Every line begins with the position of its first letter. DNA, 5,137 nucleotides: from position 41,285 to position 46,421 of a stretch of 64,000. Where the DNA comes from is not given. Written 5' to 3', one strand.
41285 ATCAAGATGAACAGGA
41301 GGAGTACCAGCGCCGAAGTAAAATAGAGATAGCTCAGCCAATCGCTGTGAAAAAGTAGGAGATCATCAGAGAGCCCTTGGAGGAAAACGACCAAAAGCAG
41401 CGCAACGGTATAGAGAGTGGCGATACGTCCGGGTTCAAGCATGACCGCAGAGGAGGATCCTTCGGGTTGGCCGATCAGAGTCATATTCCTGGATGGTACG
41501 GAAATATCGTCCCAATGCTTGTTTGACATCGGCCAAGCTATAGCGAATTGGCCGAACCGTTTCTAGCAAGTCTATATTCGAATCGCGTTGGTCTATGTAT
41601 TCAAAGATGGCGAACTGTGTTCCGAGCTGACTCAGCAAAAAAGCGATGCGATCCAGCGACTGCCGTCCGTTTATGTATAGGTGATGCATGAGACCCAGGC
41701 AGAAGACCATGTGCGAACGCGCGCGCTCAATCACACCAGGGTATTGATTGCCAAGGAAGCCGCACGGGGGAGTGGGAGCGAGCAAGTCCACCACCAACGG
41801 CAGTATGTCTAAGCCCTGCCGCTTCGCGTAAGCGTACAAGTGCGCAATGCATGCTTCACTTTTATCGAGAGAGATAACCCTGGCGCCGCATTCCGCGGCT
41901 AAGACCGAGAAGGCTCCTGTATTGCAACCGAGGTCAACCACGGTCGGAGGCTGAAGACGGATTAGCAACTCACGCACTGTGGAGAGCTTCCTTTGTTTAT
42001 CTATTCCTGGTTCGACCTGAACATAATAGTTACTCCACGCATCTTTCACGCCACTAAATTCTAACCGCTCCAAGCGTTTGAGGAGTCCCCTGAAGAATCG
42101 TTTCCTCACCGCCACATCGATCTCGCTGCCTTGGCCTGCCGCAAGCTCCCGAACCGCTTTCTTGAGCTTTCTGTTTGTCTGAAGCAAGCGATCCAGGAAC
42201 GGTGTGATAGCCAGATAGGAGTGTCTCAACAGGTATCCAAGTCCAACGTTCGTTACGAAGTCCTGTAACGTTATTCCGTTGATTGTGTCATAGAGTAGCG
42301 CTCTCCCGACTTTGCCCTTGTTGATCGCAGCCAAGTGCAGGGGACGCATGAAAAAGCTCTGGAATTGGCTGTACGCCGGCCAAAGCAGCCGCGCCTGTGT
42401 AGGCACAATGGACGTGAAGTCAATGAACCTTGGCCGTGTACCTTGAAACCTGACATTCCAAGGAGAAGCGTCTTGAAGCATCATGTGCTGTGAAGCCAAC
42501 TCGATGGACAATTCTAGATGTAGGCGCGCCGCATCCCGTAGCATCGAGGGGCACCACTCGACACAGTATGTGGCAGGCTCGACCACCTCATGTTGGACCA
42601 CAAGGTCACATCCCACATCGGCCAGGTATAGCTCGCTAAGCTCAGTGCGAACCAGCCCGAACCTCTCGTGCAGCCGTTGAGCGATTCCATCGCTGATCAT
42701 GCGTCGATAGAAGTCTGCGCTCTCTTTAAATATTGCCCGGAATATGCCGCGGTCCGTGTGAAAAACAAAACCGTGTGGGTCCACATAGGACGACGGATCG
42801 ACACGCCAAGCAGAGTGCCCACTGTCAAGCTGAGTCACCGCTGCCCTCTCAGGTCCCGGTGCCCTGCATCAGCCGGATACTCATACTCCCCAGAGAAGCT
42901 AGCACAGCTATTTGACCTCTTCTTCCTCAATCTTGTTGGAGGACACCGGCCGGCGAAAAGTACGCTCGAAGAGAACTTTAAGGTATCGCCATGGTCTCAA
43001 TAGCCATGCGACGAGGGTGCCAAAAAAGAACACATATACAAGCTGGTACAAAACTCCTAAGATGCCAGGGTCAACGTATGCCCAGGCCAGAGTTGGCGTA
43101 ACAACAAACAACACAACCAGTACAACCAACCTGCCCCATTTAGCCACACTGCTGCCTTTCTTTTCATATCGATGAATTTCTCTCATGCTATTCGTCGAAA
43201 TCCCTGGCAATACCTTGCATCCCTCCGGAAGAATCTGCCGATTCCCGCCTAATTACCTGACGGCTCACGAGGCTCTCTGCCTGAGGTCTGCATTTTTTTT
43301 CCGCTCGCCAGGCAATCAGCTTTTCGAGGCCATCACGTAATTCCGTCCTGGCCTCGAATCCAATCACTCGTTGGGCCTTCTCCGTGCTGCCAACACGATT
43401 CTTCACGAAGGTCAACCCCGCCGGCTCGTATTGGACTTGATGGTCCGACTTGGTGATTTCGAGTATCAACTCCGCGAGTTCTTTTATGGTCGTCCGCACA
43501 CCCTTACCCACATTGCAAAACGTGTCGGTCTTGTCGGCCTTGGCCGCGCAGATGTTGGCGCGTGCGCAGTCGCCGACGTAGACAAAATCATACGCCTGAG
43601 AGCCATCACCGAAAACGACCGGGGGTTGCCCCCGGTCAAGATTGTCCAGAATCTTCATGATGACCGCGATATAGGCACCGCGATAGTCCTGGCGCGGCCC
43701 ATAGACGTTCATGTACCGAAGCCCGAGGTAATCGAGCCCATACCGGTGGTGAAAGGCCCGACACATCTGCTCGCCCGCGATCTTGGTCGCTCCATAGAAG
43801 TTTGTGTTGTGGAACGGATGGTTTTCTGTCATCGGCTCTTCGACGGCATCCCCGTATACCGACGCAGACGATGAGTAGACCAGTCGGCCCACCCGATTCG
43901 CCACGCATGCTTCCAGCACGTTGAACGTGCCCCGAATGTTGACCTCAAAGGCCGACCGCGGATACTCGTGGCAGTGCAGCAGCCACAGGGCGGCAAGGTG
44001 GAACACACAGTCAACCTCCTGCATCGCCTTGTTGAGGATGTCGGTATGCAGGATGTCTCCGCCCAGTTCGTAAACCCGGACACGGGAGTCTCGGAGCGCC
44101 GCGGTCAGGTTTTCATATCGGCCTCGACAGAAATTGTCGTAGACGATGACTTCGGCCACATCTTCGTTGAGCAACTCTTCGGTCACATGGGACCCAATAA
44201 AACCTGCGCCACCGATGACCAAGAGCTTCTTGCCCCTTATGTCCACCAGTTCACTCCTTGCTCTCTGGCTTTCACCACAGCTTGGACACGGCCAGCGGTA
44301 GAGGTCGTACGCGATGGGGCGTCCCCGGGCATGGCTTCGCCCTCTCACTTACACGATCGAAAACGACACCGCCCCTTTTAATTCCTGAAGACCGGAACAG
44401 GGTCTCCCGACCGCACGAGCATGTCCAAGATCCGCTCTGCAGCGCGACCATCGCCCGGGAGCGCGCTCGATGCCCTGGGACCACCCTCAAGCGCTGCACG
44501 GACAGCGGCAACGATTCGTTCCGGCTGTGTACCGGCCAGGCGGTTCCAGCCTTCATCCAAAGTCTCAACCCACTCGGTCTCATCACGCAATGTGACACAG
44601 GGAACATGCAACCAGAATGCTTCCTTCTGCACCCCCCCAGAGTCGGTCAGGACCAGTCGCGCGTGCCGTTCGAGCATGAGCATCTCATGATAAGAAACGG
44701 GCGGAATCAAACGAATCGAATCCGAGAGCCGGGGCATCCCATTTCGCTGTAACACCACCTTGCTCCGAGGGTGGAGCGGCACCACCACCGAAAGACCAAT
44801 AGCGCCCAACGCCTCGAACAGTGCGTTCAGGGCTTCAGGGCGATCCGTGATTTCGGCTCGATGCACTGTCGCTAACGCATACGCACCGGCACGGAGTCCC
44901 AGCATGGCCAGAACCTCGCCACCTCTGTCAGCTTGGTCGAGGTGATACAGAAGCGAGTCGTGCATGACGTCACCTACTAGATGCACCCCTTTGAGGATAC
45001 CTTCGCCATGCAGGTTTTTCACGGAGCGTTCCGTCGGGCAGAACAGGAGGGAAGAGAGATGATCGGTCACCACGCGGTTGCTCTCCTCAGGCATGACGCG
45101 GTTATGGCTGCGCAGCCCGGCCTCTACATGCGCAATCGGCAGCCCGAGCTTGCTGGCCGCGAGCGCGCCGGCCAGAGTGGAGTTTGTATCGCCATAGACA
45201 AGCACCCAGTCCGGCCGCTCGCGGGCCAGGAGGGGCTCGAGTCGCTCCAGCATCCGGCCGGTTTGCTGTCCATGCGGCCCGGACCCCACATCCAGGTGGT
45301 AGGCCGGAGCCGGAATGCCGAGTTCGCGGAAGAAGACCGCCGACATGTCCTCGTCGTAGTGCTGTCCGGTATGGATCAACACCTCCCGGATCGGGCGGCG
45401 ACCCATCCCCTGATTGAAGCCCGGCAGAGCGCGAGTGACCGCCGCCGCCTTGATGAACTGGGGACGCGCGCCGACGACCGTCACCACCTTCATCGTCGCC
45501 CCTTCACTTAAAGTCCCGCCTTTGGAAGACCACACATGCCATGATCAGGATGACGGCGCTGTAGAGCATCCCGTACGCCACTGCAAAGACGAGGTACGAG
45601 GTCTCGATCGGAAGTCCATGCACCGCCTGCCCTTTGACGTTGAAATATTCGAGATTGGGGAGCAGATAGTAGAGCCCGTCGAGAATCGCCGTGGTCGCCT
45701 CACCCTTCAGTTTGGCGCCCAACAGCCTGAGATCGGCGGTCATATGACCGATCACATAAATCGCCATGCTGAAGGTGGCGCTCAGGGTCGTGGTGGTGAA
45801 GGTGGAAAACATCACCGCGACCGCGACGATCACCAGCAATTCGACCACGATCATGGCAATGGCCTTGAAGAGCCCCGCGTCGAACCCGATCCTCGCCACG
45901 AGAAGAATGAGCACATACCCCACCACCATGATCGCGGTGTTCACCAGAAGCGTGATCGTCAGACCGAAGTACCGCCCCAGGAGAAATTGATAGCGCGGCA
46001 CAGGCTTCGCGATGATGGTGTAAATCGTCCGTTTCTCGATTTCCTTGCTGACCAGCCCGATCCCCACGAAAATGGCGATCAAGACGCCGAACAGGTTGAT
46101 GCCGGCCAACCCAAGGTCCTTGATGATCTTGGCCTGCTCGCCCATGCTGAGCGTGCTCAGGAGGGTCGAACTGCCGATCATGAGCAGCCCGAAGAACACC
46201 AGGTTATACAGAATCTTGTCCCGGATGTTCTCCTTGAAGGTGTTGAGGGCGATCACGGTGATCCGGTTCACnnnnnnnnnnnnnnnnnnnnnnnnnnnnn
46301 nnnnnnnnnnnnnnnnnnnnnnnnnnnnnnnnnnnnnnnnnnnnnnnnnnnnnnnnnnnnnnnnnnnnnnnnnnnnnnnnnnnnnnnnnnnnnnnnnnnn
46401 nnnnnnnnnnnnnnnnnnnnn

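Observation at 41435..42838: Kinase-like + methyltransferase fusion: candidate chain terminator with a domain order unlike WbdD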

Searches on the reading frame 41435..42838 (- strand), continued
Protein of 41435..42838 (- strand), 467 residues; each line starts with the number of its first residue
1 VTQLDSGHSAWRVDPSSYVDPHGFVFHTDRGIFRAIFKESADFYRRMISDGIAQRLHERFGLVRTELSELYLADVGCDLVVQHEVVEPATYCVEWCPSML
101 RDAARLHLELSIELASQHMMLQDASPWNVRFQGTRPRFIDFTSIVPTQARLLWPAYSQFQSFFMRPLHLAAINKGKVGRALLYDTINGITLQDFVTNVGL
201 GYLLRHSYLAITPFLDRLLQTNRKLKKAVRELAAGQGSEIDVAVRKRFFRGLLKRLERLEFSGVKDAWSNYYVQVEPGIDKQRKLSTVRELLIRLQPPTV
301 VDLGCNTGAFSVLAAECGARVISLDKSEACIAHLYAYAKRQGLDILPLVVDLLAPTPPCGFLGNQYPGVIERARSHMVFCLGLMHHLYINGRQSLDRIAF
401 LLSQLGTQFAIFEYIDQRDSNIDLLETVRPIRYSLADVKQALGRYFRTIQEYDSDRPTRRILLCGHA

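Call 64: search_protein_families(library=pfam, proteins=[L046:7786-8655:+, L046:12224-12976:+, L046:12922-14013:+, L046:14004-15437:+, L049:7853-8668:+, L049:13265-14611:+, L049:14608-15639:+, L049:5668-7392:+, L054:7910-8752:+, L054:6761-7522:+], max_evalue=0.001)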
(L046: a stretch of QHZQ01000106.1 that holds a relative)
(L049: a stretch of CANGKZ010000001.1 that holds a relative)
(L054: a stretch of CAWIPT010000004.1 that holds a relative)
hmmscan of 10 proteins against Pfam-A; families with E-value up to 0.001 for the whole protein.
L046:7786-8655:+ (289 aa): 1 family
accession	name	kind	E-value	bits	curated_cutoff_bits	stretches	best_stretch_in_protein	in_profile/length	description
PF01061.29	ABC2_membrane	-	4.9e-20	72.4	26.9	1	41-247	2-209/211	ABC-2 type transporter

L046:12224-12976:+ (250 aa): 2 families
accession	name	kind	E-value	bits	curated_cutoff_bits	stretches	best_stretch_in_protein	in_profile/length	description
PF13489.12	Methyltransf_23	-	4.3e-05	23.7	27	1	120-187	72-135/164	Methyltransferase domain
PF08241.18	Methyltransf_11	-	8.3e-05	23.6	21.2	1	110-163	38-94/95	Methyltransferase domain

L046:12922-14013:+ (363 aa): 1 family
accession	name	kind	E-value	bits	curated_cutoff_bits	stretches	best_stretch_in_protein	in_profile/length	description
PF01522.26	Polysacc_deac_1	-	1.6e-19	70.6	23.1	2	244-308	47-110/124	Polysaccharide deacetylase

L046:14004-15437:+ (477 aa): 5 families
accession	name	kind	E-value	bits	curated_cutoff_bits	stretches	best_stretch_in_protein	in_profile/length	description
PF00534.26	Glycos_transf_1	-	1.3e-28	100.2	26.4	1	262-433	2-170/172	Glycosyl transferases group 1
PF13692.12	Glyco_trans_1_4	-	9.8e-24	84.7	27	1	285-421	8-142/142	Glycosyl transferases group 1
PF13439.12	Glyco_transf_4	-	3.5e-09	37.4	28.5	1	23-255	2-169/170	Glycosyltransferase Family 4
PF13524.12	Glyco_trans_1_2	-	1.5e-06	28.7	25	1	349-451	40-144/144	Glycosyl transferase-like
PF13579.12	Glyco_trans_4_4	-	0.00064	20.5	29.7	0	23-175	1-113/158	Glycosyl transferase 4-like domain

L049:7853-8668:+ (271 aa): 1 family
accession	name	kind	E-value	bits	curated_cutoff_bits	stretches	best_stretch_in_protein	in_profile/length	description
PF01061.29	ABC2_membrane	-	2.3e-22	80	26.9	1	25-229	2-209/211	ABC-2 type transporter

L049:13265-14611:+ (448 aa): 1 family
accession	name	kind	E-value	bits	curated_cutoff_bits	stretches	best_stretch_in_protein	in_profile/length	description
PF01041.23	DegT_DnrJ_EryC1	-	5.9e-107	358.4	19.8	1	98-444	8-360/360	DegT/DnrJ/EryC1/StrS aminotransferase family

L049:14608-15639:+ (343 aa): 0 families

L049:5668-7392:+ (574 aa): 2 families
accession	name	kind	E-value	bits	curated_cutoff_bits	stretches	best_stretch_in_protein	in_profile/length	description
PF16861.10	Carbam_trans_C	-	1.2e-66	223.9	27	1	406-573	2-170/170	Carbamoyltransferase C-terminus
PF02543.21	Carbam_trans_N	-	5.9e-56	190.8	24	1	3-351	2-345/346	Carbamoyltransferase N-terminus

L054:7910-8752:+ (280 aa): 1 family
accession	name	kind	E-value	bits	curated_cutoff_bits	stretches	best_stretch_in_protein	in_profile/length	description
PF01061.29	ABC2_membrane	-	6e-19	68.9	26.9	1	36-241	3-210/211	ABC-2 type transporter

L054:6761-7522:+ (253 aa): 0 families

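Call 87: find_related_loci(query=A6, collection=metagenome_contigs, flank=6000)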
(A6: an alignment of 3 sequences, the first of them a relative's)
Query A6 (471 aa) in metagenome_contigs; peptide patterns used: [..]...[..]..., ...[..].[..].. (x = any residue, [..] = any of these).
524 stretches matched a pattern; 343 encode a relative of the query (tblastn E <= 1e-3); the best 80 are kept; 80 distinct loci.
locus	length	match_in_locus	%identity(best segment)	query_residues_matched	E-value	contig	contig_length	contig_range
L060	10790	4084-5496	100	1-471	0e+0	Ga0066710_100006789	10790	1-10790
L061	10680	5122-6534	53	1-470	3e-164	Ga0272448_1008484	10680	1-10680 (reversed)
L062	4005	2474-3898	46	2-470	6e-149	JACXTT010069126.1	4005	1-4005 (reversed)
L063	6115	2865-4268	45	2-470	1e-138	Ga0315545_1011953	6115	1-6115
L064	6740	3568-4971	45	2-470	2e-138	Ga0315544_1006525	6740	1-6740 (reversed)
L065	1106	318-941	99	1-208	2e-151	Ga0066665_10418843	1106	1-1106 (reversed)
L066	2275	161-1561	42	7-470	4e-134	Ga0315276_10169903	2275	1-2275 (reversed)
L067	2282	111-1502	41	3-470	1e-133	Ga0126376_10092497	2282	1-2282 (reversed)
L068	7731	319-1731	43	3-470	2e-125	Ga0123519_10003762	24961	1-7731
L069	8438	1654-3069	42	3-471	1e-124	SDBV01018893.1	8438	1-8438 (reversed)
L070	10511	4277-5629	42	2-470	1e-123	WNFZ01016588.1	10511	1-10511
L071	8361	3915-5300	42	1-470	1e-118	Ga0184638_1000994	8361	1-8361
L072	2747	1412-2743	45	2-450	2e-122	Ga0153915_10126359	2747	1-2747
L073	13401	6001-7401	38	3-470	4e-102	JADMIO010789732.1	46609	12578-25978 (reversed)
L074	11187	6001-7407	37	1-471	6e-102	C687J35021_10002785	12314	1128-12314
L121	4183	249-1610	29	13-471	6e-49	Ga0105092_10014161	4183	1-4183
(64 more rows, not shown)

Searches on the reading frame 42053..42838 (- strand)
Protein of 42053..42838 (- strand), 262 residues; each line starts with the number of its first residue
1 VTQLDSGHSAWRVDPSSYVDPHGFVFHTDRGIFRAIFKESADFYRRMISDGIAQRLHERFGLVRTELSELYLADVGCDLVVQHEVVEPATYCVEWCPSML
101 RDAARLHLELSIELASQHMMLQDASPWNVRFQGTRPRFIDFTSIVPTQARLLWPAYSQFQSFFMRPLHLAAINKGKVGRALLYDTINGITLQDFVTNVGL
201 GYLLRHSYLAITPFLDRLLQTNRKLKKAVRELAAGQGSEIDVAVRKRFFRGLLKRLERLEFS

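Call 37: predict_structure(alignment_id=A2)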
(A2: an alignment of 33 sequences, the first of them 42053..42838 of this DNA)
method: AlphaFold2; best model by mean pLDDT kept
length: 262 residues; sequences in the alignment: 33
mean_pLDDT: 92.5   pTM: 0.88
mean pLDDT of the five models: 92.5, 92.1, 91.5, 91.1, 90.9
residues with pLDDT >= 90: 214; 70-90: 33; 50-70: 14; < 50: 1
segments of 3 or more residues with pLDDT < 50: none
pLDDT, mean of each block of 10 residues (from residue 1): 57 75 93 96 98 98 97 90 94 94 98 98 95 96 93 95 98 97 95 96 94 91 93 82 97 98 88
secondary structure, 60 per line:
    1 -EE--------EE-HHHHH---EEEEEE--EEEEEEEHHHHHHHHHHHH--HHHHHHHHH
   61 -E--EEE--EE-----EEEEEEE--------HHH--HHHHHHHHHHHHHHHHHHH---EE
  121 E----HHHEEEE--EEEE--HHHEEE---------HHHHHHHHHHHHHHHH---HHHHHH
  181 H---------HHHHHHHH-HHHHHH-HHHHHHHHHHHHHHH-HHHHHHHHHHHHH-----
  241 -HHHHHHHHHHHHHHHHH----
elements in order: H15-19 E23-28 E31-37 H38-49 H52-60 E65-67 E77-83 H97-115 E119-121 E129-132 E135-138 E144-146 H156-171 H175-181 H191-198 H200-205 H207-221 H223-235 H242-258
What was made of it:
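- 42059..42811 (-): Protein-kinase-like domain, residues about 10-260. Domain model pLDDT 92.5 (call 37).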

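Call 39: fold_search(model_id=the predicted structure, library=pdb)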
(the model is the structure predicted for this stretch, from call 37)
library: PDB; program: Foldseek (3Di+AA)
matches with E <= 10: 2000; with E <= 0.001: 159
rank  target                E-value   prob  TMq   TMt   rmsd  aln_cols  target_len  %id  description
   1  5csh_B                6.5e-05  1.00  0.41  0.35   9.7       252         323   12  Crystal Structure of CK2alpha with Compound 4 bound (released 2016-07-27)
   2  3d7u_A                8.7e-05  1.00  0.34  0.34   4.8       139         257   16  Structural basis for the recognition of c-Src by its inactivator Csk (released 2008-08-05)
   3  6k0j                  1.1e-04  1.00  0.39  0.32   5.1       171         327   12  The co-crystal structure of DYRK2 with a small molecule inhibitor (released 2019-11-20)
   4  5ouu_A                1.1e-04  1.00  0.41  0.35   9.7       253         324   12  The crystal structure of CK2alpha in complex with compound 22 (released 2018-02-28)
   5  7i8a                  1.3e-04  1.00  0.40  0.33   9.4       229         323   13  Crystal Structure of 54f bound to CK2a (released 2026-01-14)
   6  4fyn                  1.5e-04  1.00  0.34  0.34  11.1       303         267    8  Crystal structure of spleen tyrosine kinase complexed with 3-(8-{4-[Ethyl-(2-hydroxy-ethyl)-amino]-phenylamino}-imidazo[ (released 2013-01-30)
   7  2pvj                  1.9e-04  1.00  0.39  0.32  10.1       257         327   13  Structure-Based Design of Pyrazolo[1,5-a][1,3,5]triazine Derivatives as Potent Inhibitors of Protein Kinase CK2 (released 2008-05-13)
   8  5clp_A                2.0e-04  1.00  0.39  0.33   9.4       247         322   15  Crystal Structure of CK2alpha with 3,4-dichlorophenethylamine bound (released 2016-07-27)
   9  6mm5_E                2.4e-04  1.00  0.34  0.28   7.3       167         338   16  Catalytic subunit of cAMP-dependent protein kinase A in complex with RyR2 peptide (2799-2810) (released 2019-05-08)
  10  5cy3                  2.5e-04  1.00  0.36  0.35   8.9       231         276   11  SYK catalytic domain complexed with a potent and orally bioavailable benzisothiazole inhibitor (released 2015-09-23)
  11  5ct0_A                2.5e-04  1.00  0.39  0.33  10.0       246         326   13  Crystal structure of CK2alpha with 3-(3-chloro-4-(phenyl)benzylamino)propan-1-ol bound (released 2016-11-30)
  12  1f0q                  2.5e-04  1.00  0.42  0.35  11.9       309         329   14  CRYSTAL STRUCTURE OF THE ALPHA SUBUNIT OF PROTEIN KINASE CK2 IN COMPLEX WITH THE NUCLEOTIDE COMPETITIVE INHIBITOR EMODIN (released 2001-05-23)
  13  2bdj                  2.5e-04  1.00  0.36  0.37  13.4       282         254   11  Src kinase in complex with inhibitor AP23464 (released 2006-10-24)
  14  7ejv_A                2.7e-04  1.00  0.32  0.23   5.0       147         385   12  The co-crystal structure of DYRK2 with YK-2-69 (released 2022-04-06)
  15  3eyg                  2.7e-04  1.00  0.35  0.33  14.1       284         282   13  Crystal structures of JAK1 and JAK2 inhibitor complexes (released 2009-02-03)
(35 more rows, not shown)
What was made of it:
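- On Protein-kinase-like fold: All top 50 Foldseek PDB hits are kinases: E 6.5e-5 to 4.9e-4, TM 0.31-0.42 (call 39).
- The nearest structural matches are protein kinases (CK2, Csk, DYRK2, PKA; call 39).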

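Call 41: search_protein_representatives(alignment_id=A2)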
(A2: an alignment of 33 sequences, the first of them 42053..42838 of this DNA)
Query: 33 sequences, 262 profile positions. Proteins with E-value up to 0.001 (for the whole library): 4220; up to 1e-10: 3179; up to 1e-30: 833. The best 150 are listed.
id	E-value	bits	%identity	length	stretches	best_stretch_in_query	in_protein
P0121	6.9e-104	363.3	-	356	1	5-261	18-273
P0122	1.7e-99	348.9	-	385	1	9-261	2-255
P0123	3.8e-99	347.8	-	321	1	3-261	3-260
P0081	7.8e-99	346.7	-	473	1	5-261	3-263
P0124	9.9e-95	333.3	-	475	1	5-261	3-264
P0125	1.2e-94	333.0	-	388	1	6-261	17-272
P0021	1.6e-90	319.5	-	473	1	5-261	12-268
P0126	1.2e-88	313.3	-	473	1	4-261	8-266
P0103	9.1e-87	307.2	-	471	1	8-261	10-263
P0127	2.3e-86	305.9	-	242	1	12-251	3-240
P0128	2.0e-85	302.8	-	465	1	5-259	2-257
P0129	2.0e-81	289.7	-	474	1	11-255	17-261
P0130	4.8e-79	281.9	-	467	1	9-260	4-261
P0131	4.8e-79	281.9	-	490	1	5-260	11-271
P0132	1.9e-77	276.7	-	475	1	4-261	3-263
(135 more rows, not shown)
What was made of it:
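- Checked: Most of the best 150 are 430-490 aa, with the domain at the N-terminus (call 41).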

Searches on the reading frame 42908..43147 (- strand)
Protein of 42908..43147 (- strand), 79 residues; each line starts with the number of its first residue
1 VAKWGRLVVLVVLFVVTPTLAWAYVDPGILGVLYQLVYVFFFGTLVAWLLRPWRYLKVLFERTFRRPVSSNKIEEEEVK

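Call 36: search_protein_families(library=ncbifam, proteins=[window:42908-43147:-], max_evalue=0.01)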
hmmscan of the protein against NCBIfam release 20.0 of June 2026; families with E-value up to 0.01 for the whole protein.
window:42908-43147:- (79 aa): 0 families
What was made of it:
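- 42908..43147 (-): Upstream partner gene: 79-aa membrane protein. It has a signal-peptide-like segment ending A-W-A, then invariant Y-V-D-P-G, one transmembrane helix and a basic tail. No family hit (call 36).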

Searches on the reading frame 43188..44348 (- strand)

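Call 5: search_protein_families(library=pfam, proteins=[window:43188-44348:-], max_evalue=0.001)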
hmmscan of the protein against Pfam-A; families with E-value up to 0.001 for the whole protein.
window:43188-44348:- (386 aa): 10 families
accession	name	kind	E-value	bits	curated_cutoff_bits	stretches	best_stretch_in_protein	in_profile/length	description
PF01370.27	Epimerase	-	7.8e-55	186.3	20.9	1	43-280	2-239/240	NAD dependent epimerase/dehydratase family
PF16363.11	GDP_Man_Dehyd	-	8.2e-47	160.7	27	1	43-343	1-331/332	GDP-mannose 4,6 dehydratase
PF01073.25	3Beta_HSD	-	2.3e-34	119.1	22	1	43-271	1-231/280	3-beta hydroxysteroid dehydrogenase/isomerase family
PF02719.21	Polysacc_synt_2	-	6.5e-18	65.4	20.2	1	43-219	2-175/293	Polysaccharide biosynthesis protein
PF07993.18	NAD_binding_4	-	7.6e-14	51.9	20.1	1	46-263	3-256/258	Male sterility protein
PF04321.23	RmlD_sub_bind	-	5.9e-13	49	27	1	41-234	2-167/287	RmlD substrate binding domain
PF13460.12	NAD_binding_10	-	1.6e-09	38.3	27.2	1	46-212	1-143/184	NAD(P)H-binding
PF05368.20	NmrA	-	7e-05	23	27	1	40-162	3-108/298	NmrA-like family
PF00106.31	adh_short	-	0.00016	21.6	26.6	1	41-203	2-167/195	short chain dehydrogenase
PF08659.16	KR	-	0.00017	22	22.6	1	43-167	4-143/180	KR domain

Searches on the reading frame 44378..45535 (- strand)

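Call 5: search_protein_families(library=pfam, proteins=[window:44378-45535:-], max_evalue=0.001)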
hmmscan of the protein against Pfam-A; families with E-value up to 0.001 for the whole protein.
window:44378-45535:- (385 aa): 2 families
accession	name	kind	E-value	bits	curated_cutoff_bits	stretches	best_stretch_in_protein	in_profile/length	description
PF02350.25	Epimerase_2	-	1.6e-103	346.7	30.6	1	49-373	9-346/347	UDP-N-acetylglucosamine 2-epimerase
PF13579.12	Glyco_trans_4_4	-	7.4e-05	23.6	29.7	1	52-142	21-105/158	Glycosyl transferase 4-like domain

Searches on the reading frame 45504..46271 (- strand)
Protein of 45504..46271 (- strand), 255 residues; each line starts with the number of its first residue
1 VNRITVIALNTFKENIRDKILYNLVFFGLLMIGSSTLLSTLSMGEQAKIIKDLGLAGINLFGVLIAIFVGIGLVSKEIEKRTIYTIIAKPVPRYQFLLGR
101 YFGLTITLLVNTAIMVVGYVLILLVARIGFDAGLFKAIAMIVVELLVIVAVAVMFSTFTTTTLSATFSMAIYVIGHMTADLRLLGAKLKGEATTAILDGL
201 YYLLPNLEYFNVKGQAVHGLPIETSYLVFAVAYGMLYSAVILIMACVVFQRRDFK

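Call 5: search_protein_families(library=pfam, proteins=[window:45504-46271:-], max_evalue=0.001)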
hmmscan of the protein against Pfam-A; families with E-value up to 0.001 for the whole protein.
window:45504-46271:- (255 aa): 1 family
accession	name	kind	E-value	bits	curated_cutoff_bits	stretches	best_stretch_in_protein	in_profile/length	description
PF12679.13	ABC2_membrane_2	-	1.8e-14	54.1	27.2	1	7-253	3-282/283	ABC-2 family transporter protein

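Call 36: search_protein_families(library=ncbifam, proteins=[window:45504-46271:-], max_evalue=0.01)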
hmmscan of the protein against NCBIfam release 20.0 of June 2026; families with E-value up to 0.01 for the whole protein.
window:45504-46271:- (255 aa): 1 family
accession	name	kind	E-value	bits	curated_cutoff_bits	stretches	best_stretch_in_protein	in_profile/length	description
NF033858.1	ABC2_perm_RbbA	equivalog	0.00058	17.9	1050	1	63-174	725-833/909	ribosome-associated ATPase/putative transporter RbbA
